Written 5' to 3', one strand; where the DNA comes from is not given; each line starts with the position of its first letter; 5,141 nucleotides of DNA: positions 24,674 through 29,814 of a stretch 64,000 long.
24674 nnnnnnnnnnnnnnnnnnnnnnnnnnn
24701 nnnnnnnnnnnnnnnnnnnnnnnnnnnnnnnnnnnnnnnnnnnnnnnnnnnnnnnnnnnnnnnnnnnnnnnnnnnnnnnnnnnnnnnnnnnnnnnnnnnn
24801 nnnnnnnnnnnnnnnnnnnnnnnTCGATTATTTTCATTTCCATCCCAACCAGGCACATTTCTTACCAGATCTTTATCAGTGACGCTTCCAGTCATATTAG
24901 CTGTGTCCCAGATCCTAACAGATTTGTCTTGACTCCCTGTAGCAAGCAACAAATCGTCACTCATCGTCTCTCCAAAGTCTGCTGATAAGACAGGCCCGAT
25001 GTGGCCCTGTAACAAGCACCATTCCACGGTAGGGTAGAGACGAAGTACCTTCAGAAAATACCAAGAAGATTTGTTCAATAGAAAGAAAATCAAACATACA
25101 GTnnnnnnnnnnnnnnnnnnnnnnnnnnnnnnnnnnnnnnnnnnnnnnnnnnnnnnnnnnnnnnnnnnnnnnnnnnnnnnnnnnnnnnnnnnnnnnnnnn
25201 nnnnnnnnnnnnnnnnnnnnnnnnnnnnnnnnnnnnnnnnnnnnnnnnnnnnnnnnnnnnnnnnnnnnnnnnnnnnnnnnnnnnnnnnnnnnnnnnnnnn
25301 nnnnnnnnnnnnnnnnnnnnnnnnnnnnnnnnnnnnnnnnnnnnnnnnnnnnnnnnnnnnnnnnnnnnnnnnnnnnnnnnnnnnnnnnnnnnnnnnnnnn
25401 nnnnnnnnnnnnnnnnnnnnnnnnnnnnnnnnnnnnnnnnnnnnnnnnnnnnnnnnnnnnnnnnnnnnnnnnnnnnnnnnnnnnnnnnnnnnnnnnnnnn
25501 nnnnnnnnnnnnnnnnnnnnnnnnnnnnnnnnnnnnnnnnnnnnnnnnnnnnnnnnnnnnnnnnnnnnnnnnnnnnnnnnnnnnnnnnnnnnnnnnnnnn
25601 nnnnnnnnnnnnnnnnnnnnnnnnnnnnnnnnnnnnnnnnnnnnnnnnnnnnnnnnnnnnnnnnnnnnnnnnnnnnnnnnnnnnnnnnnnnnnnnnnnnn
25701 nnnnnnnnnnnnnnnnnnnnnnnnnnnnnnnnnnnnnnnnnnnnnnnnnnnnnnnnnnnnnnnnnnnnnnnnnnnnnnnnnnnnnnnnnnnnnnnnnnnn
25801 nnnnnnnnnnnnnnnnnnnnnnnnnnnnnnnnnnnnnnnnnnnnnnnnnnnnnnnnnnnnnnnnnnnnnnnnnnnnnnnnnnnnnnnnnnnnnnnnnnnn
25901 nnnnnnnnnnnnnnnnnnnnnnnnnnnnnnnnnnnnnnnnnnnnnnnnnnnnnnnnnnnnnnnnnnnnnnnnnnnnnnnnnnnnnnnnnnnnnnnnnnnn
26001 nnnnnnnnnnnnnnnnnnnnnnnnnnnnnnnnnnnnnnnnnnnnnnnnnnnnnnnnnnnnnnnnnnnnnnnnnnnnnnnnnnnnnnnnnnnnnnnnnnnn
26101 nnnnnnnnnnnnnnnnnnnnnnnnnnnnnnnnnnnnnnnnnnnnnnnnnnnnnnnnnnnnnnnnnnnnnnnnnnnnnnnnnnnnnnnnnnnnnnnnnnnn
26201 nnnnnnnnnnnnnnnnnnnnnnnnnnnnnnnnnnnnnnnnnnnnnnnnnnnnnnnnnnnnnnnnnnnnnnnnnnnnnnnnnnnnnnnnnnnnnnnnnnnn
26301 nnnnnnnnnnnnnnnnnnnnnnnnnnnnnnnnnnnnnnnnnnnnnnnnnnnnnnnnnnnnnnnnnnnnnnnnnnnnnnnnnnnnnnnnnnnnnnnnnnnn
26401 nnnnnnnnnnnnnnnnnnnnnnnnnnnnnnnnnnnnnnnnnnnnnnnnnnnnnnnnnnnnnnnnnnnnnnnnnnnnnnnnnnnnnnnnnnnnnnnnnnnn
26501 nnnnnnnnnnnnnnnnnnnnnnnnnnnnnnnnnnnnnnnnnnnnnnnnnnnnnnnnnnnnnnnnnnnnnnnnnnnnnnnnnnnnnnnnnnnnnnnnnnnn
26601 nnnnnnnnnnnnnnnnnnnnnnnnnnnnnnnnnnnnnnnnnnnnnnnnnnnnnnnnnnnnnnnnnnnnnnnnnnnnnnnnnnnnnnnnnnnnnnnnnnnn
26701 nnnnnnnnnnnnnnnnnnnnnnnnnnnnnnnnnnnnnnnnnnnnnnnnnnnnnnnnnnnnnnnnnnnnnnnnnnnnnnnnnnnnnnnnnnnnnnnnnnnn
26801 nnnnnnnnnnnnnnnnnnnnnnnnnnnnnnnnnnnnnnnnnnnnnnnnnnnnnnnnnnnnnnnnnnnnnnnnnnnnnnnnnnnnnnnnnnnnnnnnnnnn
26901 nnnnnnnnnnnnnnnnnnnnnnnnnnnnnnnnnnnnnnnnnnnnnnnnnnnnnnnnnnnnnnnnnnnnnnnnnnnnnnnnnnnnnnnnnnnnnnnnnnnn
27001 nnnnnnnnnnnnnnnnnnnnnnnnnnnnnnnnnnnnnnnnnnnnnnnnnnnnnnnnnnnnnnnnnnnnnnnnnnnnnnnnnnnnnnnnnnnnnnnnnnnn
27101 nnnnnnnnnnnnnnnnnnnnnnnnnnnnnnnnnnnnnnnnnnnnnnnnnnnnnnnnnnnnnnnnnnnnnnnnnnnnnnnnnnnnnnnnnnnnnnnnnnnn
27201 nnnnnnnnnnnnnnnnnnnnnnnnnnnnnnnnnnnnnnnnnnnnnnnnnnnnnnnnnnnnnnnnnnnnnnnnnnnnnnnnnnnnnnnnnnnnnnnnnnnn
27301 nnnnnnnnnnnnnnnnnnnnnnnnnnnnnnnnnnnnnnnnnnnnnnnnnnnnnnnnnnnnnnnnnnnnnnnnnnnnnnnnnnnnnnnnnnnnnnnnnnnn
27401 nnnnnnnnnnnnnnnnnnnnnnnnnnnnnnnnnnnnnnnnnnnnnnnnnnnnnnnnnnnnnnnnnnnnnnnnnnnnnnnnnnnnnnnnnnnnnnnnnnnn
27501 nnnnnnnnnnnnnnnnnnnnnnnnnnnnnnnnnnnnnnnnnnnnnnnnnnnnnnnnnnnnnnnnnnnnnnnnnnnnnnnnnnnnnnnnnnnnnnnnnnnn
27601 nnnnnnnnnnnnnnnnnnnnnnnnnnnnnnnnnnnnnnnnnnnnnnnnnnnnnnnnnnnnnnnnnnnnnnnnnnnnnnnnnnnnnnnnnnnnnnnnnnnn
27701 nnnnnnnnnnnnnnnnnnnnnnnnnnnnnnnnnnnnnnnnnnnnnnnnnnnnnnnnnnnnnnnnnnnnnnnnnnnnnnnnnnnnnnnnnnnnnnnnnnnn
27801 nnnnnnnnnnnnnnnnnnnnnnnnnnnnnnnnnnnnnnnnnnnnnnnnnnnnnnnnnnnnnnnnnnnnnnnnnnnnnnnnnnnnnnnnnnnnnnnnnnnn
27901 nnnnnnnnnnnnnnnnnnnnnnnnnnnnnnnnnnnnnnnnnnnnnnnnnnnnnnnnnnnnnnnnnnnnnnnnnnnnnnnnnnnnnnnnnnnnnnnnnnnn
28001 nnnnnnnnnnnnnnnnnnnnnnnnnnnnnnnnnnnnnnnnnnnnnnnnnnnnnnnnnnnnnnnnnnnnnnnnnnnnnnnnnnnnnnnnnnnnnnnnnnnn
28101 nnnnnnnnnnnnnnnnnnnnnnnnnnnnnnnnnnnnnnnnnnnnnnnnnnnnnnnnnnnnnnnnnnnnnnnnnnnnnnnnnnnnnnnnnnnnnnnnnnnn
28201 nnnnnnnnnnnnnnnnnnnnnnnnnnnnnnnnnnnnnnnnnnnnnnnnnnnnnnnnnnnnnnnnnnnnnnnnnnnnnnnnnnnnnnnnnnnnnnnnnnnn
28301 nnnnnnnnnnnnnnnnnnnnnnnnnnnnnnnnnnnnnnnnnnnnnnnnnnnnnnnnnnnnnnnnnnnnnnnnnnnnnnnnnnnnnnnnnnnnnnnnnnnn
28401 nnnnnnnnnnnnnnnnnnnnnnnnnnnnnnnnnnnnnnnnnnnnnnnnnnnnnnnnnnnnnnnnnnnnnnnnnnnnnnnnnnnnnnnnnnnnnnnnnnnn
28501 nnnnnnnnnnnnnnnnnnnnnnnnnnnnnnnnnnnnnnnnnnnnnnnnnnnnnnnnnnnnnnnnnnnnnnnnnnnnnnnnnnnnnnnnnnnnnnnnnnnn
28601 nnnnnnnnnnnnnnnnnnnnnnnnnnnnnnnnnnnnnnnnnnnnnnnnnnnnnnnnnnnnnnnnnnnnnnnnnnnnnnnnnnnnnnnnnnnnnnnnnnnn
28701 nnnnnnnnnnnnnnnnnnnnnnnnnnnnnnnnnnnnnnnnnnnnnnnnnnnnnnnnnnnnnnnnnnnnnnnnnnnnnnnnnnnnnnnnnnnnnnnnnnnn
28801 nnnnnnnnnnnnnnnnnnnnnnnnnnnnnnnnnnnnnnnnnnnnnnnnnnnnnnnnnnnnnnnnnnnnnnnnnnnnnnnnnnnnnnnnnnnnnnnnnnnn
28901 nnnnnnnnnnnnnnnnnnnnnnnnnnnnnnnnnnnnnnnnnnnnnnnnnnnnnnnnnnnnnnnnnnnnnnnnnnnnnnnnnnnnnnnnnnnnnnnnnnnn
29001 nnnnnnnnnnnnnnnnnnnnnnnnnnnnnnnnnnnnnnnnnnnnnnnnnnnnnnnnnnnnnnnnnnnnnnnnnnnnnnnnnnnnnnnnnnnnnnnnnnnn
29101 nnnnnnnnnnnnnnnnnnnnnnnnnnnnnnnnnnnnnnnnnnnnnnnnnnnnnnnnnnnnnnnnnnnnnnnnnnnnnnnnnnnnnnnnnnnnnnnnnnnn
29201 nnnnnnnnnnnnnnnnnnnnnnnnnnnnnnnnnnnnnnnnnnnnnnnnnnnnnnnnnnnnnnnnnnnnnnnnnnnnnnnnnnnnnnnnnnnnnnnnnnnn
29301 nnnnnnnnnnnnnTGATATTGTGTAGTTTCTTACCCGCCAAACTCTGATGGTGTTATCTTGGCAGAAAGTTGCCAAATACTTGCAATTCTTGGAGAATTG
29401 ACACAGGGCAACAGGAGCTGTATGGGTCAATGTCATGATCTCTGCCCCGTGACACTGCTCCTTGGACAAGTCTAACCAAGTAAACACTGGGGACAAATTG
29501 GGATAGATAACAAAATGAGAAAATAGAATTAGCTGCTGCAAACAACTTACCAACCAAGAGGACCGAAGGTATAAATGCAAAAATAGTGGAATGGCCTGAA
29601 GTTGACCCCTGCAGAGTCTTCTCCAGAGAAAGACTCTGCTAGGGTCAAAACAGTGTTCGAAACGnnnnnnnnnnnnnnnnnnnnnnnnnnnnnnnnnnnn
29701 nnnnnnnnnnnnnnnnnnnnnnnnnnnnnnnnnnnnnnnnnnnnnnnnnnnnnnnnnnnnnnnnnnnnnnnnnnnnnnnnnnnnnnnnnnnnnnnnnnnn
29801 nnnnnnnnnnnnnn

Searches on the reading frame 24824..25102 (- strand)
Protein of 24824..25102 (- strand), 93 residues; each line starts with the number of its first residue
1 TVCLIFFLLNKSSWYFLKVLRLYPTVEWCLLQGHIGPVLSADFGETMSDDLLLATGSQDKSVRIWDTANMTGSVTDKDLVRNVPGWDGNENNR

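Call 16: search_protein_families(library=pfam, proteins=[window:24824-25102:-], max_evalue=0.01)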
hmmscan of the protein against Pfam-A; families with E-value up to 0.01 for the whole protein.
window:24824-25102:- (93 aa): 7 families
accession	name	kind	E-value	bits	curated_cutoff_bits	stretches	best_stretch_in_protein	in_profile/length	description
PF00400.38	WD40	-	1.1e-05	26.2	27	1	31-66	7-39/39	WD domain, G-beta repeat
PF25173.1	Beta-prop_WDR3_1st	-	6.4e-05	23.2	154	1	28-69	106-144/184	WDR3 first beta-propeller domain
PF25174.1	Beta-prop_THOC3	-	9.8e-05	21.9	305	1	31-71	167-204/272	THOC3 beta-propeller domain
PF25172.1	Beta-prop_WDR3_2nd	-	0.00014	21.6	140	1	29-66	169-203/293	WDR3 second beta-propeller domain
PF25047.1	Beta-prop_TEP1_2nd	-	0.0022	17.6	89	1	30-71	85-123/255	TEP-1 second beta-propeller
PF24017.2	Beta-prop_SCAP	-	0.0026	17.1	100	1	16-74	327-379/497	SCAP Beta-propeller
PF24814.1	WD40_Prp19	-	0.0041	16.6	320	1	32-70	46-81/281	Prp19 WD40 domain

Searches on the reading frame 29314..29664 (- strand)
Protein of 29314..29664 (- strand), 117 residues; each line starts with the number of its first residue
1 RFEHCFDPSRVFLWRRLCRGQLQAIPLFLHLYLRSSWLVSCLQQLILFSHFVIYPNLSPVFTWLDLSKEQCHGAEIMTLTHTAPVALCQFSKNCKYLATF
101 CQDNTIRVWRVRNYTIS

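Call 16: search_protein_families(library=pfam, proteins=[window:29314-29664:-], max_evalue=0.01)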
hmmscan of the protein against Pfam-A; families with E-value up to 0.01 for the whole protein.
window:29314-29664:- (117 aa): 8 families
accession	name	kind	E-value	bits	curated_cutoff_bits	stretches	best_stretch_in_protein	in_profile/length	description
PF00400.38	WD40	-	4.7e-06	27.4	27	1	76-109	4-38/39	WD domain, G-beta repeat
PF25047.1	Beta-prop_TEP1_2nd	-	4.7e-05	23.1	89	1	79-113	87-121/255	TEP-1 second beta-propeller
PF24814.1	WD40_Prp19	-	0.00021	20.9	320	1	80-114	175-209/281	Prp19 WD40 domain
PF24817.1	WD40_WDHD1_1st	-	0.00037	20.2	109.9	1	80-113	220-253/291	WDHD1 first WD40 domain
PF25174.1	Beta-prop_THOC3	-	0.00063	19.3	305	1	80-112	211-243/272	THOC3 beta-propeller domain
PF25173.1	Beta-prop_WDR3_1st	-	0.0011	19.2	154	1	80-112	27-143/184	WDR3 first beta-propeller domain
PF11715.16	Beta-prop_Nup120_160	-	0.0037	16.4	30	1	78-115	171-207/491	Nucleoporin Nup120/160, beta-propeller domain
PF24807.1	WD40_CDC20-Fz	-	0.0049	16.7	200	1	63-114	117-167/292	CDC20/Fizzy WD40 domain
